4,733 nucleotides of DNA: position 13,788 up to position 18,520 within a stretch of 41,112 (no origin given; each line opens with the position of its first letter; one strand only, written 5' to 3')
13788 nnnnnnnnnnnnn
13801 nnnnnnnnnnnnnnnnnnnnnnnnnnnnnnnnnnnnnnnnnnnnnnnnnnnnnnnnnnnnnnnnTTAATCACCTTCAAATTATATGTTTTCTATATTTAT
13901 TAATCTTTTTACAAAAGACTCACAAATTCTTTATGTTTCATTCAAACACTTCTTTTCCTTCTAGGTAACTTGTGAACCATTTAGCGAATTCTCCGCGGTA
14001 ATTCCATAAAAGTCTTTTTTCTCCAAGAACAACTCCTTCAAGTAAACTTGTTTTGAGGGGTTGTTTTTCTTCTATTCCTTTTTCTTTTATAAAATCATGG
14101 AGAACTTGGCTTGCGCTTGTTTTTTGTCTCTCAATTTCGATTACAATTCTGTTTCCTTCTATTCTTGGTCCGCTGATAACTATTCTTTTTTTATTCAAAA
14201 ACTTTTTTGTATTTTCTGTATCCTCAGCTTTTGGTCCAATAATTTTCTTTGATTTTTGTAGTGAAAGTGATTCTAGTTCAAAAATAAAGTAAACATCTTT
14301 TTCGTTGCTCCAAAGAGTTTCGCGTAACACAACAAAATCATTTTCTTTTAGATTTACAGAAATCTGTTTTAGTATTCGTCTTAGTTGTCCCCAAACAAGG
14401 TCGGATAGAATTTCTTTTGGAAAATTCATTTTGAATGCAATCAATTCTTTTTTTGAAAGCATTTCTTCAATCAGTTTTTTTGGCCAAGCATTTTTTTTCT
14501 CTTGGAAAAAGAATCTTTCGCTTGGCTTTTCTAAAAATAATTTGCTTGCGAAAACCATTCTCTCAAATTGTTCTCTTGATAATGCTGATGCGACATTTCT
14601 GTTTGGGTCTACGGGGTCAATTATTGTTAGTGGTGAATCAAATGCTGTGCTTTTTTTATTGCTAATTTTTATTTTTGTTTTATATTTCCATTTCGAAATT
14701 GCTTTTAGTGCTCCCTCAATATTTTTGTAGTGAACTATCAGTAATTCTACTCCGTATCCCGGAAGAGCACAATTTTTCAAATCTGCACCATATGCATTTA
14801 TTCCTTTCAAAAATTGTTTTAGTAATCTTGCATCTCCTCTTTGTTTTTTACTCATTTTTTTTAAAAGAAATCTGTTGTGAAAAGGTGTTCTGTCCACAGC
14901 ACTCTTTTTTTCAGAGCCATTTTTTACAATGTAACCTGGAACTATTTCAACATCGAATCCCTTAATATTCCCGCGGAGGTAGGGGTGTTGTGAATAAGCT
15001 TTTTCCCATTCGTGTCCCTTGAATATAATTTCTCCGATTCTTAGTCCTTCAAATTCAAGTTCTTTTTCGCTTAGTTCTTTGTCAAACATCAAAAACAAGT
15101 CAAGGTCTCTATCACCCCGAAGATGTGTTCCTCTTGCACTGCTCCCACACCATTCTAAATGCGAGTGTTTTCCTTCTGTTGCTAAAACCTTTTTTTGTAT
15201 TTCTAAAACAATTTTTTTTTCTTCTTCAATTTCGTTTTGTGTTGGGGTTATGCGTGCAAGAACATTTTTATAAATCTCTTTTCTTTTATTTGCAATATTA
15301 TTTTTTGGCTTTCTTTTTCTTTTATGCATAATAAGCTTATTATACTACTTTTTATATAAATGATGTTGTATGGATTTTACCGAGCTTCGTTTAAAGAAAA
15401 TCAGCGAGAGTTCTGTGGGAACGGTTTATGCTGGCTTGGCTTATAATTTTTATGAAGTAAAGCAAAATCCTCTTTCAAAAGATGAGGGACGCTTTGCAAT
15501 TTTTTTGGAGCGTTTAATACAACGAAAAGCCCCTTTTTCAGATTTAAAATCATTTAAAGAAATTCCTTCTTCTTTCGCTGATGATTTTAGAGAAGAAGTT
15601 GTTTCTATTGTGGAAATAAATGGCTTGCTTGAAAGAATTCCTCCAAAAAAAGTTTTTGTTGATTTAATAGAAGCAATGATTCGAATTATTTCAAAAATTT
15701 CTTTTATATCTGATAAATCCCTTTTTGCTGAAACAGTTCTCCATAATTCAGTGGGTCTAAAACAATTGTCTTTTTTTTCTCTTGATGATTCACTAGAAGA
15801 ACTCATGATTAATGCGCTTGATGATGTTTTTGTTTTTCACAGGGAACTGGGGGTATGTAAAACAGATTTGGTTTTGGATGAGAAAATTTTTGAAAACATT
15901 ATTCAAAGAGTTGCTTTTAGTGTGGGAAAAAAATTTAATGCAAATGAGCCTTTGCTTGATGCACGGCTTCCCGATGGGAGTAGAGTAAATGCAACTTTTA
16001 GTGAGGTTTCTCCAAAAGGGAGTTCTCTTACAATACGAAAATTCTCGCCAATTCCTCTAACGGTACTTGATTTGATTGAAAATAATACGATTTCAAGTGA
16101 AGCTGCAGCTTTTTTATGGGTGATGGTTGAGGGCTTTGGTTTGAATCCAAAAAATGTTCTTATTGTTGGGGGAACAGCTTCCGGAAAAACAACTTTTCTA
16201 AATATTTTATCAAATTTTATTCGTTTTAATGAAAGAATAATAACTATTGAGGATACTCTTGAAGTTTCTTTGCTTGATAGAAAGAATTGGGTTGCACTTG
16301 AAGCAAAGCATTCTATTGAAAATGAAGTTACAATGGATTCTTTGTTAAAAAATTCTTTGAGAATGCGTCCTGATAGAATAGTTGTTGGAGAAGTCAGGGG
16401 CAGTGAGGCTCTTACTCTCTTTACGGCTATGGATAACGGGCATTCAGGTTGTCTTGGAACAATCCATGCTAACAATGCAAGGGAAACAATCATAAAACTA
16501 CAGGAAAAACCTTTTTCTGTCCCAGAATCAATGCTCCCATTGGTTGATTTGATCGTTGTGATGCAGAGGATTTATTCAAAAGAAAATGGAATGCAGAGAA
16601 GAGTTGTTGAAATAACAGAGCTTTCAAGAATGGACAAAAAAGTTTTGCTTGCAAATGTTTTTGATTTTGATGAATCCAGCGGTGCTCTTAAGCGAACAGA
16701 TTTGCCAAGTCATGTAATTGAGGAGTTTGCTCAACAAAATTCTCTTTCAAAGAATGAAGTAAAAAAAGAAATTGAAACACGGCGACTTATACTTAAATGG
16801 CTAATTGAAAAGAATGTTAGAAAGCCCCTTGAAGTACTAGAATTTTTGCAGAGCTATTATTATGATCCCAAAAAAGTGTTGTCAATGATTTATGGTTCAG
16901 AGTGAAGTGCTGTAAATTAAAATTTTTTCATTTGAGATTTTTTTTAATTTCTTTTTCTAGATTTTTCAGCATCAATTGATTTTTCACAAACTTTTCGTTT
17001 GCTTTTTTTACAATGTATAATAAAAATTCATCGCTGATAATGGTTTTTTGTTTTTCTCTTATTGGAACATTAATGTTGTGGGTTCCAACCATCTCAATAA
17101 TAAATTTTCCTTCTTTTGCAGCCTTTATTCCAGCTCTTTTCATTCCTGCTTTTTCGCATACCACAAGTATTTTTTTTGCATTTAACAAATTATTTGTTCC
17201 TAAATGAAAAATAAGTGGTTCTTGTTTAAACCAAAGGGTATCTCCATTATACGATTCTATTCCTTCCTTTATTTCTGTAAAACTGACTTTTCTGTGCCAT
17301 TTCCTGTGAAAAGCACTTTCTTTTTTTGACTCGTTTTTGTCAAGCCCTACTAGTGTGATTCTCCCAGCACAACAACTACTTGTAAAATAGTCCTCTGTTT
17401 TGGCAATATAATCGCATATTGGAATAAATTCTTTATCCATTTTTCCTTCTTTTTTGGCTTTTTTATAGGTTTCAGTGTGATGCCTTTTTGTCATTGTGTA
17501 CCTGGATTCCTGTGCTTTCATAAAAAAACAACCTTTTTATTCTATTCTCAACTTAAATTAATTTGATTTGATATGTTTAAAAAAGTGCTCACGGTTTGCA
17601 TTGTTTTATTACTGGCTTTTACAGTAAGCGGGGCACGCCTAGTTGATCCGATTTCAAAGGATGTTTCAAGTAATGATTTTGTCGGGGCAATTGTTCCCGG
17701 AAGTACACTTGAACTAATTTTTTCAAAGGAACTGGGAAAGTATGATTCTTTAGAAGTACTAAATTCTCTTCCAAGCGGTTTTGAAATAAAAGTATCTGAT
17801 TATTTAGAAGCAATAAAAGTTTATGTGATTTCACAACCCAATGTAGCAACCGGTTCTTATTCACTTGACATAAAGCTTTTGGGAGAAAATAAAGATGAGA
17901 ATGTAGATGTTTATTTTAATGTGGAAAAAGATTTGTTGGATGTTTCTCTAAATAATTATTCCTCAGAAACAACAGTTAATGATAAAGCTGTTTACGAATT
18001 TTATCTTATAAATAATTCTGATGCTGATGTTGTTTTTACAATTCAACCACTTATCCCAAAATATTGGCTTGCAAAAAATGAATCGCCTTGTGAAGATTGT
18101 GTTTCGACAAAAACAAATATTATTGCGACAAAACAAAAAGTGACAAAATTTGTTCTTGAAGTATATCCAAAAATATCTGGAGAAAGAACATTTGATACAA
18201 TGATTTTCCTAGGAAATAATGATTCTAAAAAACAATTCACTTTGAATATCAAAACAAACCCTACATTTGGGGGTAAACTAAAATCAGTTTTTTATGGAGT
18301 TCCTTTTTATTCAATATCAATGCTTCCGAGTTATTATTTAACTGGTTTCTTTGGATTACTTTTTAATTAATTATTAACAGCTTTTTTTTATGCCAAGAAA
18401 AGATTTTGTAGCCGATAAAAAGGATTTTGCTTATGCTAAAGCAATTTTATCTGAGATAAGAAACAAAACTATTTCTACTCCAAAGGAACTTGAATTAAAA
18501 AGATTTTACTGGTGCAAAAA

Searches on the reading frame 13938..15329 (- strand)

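Call 9: search_protein_families(library=pfam, proteins=[window:13938-15329:-])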
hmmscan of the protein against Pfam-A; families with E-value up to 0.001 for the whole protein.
window:13938-15329:- (463 aa): 3 families
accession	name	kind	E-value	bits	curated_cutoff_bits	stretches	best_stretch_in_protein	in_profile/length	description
PF09249.16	tRNA_NucTransf2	-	1.3e-34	119.2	27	1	166-275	2-113/113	tRNA nucleotidyltransferase, second domain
PF21133.2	CAA_C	-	7.3e-21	74.8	22.2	1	302-414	11-120/144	CCA-adding enzyme, C-terminal domain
PF01909.29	NTP_transf_2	-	1.5e-06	28.9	21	1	58-151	17-93/93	Nucleotidyltransferase domain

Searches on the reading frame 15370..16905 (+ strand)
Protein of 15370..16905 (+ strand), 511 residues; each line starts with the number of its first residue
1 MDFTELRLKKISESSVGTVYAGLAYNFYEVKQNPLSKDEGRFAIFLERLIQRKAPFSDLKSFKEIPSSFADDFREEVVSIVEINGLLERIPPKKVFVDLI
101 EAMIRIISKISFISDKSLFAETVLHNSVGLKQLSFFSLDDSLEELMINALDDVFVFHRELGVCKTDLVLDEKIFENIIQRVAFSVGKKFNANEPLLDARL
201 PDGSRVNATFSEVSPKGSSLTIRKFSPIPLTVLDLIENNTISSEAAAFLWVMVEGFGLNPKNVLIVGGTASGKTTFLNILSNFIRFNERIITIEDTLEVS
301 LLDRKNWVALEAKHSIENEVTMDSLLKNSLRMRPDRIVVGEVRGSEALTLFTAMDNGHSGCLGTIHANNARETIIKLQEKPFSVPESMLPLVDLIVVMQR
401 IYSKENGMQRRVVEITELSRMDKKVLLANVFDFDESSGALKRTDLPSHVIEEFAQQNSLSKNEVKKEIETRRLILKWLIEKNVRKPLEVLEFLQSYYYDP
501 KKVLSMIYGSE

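Call 13: search_protein_families(library=pfam, proteins=[window:15370-16905:+])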
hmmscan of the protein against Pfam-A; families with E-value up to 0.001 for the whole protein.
window:15370-16905:+ (511 aa): 1 family
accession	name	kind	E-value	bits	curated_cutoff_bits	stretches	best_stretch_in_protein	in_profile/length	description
PF00437.27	T2SSE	-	3.2e-39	135.1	24.9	1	138-404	12-280/370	Type II/IV secretion system protein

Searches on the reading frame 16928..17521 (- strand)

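Call 13: search_protein_families(library=pfam, proteins=[window:16928-17521:-])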
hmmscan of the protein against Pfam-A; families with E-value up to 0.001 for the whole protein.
window:16928-17521:- (197 aa): 1 family
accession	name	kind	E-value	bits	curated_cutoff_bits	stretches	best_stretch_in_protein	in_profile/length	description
PF02676.19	TYW3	-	4.6e-34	118.1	27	1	18-193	14-210/211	Methyltransferase TYW3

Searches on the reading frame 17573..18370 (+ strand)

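Call 13: search_protein_families(library=pfam, proteins=[window:17573-18370:+])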
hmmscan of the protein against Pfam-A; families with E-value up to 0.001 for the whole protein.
window:17573-18370:+ (265 aa): 0 families

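Call 18: search_protein_families(library=ncbifam, proteins=[window:17573-18370:+], max_evalue=0.1)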
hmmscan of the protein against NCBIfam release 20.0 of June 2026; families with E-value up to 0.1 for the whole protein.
window:17573-18370:+ (265 aa): 0 families

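Call 39: search_protein_families(library=pfam, proteins=[window:17573-18370:+], max_evalue=1)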
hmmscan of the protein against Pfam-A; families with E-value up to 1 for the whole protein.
window:17573-18370:+ (265 aa): 1 family
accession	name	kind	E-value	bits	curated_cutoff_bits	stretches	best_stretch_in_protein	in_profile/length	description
PF13117.11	Cag12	-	0.064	14.2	22.7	1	121-170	36-88/96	Cag pathogenicity island protein Cag12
